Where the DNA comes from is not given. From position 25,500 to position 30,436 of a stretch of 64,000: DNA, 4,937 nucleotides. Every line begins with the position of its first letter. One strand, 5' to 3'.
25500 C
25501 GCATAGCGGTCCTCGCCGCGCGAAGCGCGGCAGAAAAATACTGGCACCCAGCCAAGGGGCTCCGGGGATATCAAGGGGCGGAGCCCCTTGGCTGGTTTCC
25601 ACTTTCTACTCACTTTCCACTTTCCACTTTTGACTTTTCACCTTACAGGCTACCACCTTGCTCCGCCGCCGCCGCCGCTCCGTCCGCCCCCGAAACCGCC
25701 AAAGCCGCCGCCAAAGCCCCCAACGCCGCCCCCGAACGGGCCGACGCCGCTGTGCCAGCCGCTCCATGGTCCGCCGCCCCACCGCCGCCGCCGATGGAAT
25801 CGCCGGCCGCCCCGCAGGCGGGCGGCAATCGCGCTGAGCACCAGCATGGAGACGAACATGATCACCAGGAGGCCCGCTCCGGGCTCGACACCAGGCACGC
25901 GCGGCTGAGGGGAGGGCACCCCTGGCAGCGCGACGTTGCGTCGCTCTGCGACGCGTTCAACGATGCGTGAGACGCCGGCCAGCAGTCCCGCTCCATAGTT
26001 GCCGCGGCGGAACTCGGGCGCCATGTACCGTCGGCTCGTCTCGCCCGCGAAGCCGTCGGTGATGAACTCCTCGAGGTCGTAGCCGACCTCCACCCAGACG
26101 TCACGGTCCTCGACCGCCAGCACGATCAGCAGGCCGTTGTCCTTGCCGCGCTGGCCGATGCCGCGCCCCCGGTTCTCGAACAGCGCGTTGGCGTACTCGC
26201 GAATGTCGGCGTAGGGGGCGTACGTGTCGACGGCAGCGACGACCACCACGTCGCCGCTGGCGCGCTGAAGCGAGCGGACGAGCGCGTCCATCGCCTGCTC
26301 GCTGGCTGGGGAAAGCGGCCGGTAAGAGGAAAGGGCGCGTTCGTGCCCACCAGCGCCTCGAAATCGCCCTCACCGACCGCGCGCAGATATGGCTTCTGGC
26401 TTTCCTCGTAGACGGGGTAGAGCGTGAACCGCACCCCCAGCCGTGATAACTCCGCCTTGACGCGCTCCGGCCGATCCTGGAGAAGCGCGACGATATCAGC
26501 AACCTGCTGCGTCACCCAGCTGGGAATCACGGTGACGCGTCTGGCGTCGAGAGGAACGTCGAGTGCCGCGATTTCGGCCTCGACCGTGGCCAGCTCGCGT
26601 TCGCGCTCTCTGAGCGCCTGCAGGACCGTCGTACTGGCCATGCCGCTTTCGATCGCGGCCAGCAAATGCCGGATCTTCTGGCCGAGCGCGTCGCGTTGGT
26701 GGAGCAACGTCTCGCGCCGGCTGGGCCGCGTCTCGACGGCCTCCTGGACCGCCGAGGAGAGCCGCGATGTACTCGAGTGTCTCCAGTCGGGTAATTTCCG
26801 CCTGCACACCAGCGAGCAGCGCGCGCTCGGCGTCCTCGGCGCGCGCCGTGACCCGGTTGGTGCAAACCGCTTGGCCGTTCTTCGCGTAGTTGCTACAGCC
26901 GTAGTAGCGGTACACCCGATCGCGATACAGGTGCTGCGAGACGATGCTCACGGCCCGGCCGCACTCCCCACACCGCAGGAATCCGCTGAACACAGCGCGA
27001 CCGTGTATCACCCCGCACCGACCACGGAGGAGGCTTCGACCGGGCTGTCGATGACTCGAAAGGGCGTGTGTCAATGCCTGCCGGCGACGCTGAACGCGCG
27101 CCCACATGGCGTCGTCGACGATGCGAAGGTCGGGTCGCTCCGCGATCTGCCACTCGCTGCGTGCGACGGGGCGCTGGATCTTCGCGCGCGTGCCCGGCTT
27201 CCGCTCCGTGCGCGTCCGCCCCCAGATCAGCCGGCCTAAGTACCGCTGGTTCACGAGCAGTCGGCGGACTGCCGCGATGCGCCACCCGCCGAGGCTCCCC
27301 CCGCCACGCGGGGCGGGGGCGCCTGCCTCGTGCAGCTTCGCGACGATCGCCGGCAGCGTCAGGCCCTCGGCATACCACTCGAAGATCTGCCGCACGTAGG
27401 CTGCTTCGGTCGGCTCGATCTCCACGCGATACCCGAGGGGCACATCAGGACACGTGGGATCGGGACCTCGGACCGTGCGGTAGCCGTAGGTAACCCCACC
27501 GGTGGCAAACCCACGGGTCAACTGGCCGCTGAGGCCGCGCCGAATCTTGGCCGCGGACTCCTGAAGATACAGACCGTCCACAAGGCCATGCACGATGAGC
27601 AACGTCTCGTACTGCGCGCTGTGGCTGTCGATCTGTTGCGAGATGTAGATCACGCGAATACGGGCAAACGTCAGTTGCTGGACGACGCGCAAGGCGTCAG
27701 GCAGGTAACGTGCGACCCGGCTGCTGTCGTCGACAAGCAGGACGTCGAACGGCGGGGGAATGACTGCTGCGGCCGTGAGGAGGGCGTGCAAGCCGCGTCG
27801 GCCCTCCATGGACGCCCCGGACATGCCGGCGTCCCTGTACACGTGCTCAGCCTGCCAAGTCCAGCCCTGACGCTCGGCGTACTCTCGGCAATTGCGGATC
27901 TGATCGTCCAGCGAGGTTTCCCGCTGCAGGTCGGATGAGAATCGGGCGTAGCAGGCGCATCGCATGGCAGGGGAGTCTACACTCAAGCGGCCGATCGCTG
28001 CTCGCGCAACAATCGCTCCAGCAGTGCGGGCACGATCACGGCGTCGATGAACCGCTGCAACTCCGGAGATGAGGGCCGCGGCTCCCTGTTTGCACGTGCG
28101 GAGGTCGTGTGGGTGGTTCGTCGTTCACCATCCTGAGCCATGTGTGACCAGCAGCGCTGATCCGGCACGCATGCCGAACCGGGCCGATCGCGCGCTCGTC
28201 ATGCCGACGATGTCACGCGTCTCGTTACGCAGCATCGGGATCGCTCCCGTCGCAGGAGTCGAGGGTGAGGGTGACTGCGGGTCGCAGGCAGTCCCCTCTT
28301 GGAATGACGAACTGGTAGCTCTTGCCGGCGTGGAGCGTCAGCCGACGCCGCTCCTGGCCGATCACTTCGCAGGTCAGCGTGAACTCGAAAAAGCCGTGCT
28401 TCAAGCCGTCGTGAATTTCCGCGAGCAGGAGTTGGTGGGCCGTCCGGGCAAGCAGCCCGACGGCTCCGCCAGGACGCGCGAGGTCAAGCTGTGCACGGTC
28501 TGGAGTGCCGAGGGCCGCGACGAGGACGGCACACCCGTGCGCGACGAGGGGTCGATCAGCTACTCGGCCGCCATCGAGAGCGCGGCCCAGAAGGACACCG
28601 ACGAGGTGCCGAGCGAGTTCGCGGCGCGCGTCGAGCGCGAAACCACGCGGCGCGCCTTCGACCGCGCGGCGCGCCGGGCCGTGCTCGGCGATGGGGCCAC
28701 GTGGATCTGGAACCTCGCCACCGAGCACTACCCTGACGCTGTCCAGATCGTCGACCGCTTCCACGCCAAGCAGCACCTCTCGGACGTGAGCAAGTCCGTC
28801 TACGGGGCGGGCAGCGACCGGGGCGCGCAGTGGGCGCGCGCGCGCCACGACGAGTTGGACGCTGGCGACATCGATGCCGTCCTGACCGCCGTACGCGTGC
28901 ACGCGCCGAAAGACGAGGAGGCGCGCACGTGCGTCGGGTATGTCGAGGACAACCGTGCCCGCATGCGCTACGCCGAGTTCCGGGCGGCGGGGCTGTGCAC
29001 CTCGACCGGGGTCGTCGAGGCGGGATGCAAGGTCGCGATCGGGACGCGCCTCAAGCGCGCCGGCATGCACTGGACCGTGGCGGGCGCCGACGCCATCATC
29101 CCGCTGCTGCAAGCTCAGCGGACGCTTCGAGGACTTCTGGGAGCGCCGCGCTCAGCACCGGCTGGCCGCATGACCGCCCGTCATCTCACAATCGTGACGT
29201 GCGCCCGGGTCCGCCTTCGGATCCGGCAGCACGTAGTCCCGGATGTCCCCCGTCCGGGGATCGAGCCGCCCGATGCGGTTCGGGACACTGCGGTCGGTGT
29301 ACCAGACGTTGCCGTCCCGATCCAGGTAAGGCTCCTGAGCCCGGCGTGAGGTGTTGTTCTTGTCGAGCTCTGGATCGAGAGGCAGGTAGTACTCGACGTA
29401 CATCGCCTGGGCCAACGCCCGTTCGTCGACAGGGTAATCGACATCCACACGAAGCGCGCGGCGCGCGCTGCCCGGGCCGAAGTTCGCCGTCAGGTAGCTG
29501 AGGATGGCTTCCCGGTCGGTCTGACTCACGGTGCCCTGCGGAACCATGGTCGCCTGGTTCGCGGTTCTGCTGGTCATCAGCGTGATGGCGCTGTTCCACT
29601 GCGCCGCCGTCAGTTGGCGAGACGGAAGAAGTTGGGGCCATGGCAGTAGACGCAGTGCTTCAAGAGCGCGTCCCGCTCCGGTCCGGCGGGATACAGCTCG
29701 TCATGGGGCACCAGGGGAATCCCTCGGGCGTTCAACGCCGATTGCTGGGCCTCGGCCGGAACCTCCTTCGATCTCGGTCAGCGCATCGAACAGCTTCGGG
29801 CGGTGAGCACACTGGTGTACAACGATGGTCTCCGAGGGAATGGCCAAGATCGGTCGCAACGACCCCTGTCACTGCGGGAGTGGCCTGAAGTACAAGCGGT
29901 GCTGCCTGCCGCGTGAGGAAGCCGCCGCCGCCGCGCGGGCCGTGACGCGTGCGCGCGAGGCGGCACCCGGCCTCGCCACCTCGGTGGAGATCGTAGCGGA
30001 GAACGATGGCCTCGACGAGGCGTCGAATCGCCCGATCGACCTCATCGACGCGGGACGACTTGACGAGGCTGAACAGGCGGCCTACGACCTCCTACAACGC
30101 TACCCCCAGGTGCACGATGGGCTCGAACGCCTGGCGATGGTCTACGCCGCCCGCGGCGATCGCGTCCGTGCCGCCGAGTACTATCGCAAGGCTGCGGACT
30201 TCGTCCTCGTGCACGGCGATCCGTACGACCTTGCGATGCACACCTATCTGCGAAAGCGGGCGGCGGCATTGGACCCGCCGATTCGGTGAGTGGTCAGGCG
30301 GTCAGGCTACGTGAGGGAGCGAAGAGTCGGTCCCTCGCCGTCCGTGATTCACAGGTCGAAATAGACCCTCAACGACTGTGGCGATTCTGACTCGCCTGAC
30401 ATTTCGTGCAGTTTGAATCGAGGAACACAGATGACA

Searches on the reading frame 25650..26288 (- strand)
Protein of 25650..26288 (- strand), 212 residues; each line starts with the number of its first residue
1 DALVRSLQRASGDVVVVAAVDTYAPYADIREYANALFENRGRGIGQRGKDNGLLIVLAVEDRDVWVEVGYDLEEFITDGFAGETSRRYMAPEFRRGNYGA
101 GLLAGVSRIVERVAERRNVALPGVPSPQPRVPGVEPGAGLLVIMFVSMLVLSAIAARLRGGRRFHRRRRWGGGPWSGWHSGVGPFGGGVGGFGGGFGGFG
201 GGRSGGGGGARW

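Call 27: search_protein_families(library=pfam, proteins=[window:25650-26288:-], max_evalue=0.001)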
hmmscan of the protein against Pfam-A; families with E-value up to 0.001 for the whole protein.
window:25650-26288:- (212 aa): 1 family
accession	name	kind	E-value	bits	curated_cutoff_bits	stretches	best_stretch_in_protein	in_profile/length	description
PF04536.20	TPM_phosphatase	-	1.1e-25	90.6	22.1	1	4-111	20-124/125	TPM domain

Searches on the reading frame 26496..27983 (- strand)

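Call 27: search_protein_families(library=pfam, proteins=[window:26496-27983:-], max_evalue=0.001)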
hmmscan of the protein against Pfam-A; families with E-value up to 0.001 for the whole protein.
window:26496-27983:- (495 aa): 3 families
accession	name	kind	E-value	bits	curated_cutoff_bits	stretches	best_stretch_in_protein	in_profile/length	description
PF07508.19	Recombinase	-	1.3e-21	77.2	21.1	1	191-302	1-100/102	Recombinase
PF00239.26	Resolvase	-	2.3e-20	73.6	23.3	1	10-152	2-137/145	Resolvase, N terminal domain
PF13408.12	Zn_ribbon_recom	-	2e-14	54.1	25.3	1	332-393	2-57/58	Recombinase zinc beta ribbon domain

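Call 65: search_protein_families(library=ncbifam, proteins=[window:26496-27983:-], max_evalue=0.001)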
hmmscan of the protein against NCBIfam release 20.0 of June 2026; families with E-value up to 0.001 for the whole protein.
window:26496-27983:- (495 aa): 4 families
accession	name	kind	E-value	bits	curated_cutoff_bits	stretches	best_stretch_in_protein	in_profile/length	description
NF047343.1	SCCmet_CcrB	equivalog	6.5e-22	77.9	900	1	8-387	8-354/542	cassette chromosome recombinase CcrB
NF041201.1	recomb_XisF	equivalog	3e-14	52.8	375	1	11-402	3-362/465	fdxN element excision recombinase XisF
NF047347.1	SCCmet_CcrC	equivalog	3.9e-12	45.4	900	1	10-217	6-207/558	cassette chromosome recombinase CcrC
NF033518.0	transpos_IS607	equivalog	2.5e-07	30.4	110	1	6-112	53-152/187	IS607 family transposase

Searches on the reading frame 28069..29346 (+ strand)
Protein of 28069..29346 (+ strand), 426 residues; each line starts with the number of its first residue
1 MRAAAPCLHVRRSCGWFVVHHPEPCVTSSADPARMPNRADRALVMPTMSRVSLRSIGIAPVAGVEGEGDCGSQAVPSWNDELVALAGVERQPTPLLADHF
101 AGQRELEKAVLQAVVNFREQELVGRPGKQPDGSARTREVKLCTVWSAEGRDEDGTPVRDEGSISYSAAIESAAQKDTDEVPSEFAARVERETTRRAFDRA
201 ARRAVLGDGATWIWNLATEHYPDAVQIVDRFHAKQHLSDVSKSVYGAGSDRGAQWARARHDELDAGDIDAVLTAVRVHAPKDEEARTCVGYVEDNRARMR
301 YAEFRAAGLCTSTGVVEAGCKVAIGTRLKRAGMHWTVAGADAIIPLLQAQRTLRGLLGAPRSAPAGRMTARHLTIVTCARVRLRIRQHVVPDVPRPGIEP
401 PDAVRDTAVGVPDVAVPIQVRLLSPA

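Call 7: search_protein_families(library=pfam, proteins=[window:28069-29346:+], max_evalue=0.01)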
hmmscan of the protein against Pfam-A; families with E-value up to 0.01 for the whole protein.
window:28069-29346:+ (426 aa): 2 families
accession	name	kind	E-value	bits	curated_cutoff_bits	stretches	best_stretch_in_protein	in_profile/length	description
PF06782.17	UPF0236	-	0.00014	21.2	24.3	1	135-348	180-383/400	Uncharacterised protein family (UPF0236)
PF01610.23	DDE_Tnp_ISL3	-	0.0031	17.8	23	1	199-242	52-95/240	Transposase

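Call 8: search_protein_families(library=padloc, proteins=[window:28069-29346:+], max_evalue=0.01)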
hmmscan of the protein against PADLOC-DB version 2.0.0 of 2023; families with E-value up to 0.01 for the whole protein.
window:28069-29346:+ (426 aa): 0 families

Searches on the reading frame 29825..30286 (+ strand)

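Call 7: search_protein_families(library=pfam, proteins=[window:29825-30286:+], max_evalue=0.01)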
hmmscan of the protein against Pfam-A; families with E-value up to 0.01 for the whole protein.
window:29825-30286:+ (154 aa): 4 families
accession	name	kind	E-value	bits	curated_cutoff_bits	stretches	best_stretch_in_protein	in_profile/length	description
PF02810.21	SEC-C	-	5.4e-09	36.2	20.4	1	11-29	1-19/19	SEC-C motif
PF13432.12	TPR_16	-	6.1e-05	23.8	32.7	1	72-125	6-59/65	Tetratricopeptide repeat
PF07719.23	TPR_2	-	0.0047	17.4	27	1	99-124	3-28/34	Tetratricopeptide repeat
PF13174.12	TPR_6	-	0.0075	17.3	26.3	0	100-123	3-26/33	Tetratricopeptide repeat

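Call 8: search_protein_families(library=padloc, proteins=[window:29825-30286:+], max_evalue=0.01)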
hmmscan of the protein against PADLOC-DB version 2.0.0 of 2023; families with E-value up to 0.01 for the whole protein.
window:29825-30286:+ (154 aa): 4 families
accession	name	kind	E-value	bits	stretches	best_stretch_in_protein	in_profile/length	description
PDLC04917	PDC-S12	-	9.4e-07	26.9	1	6-28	195-217/218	-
PDLC00833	E1-E2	-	1.9e-05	22.3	1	7-29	170-192/222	E1-E2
PDLC00872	E2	-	0.00011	19.8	1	7-31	166-190/216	E2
PDLC00865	E2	-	0.0031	14.9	1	7-28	168-189/219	E2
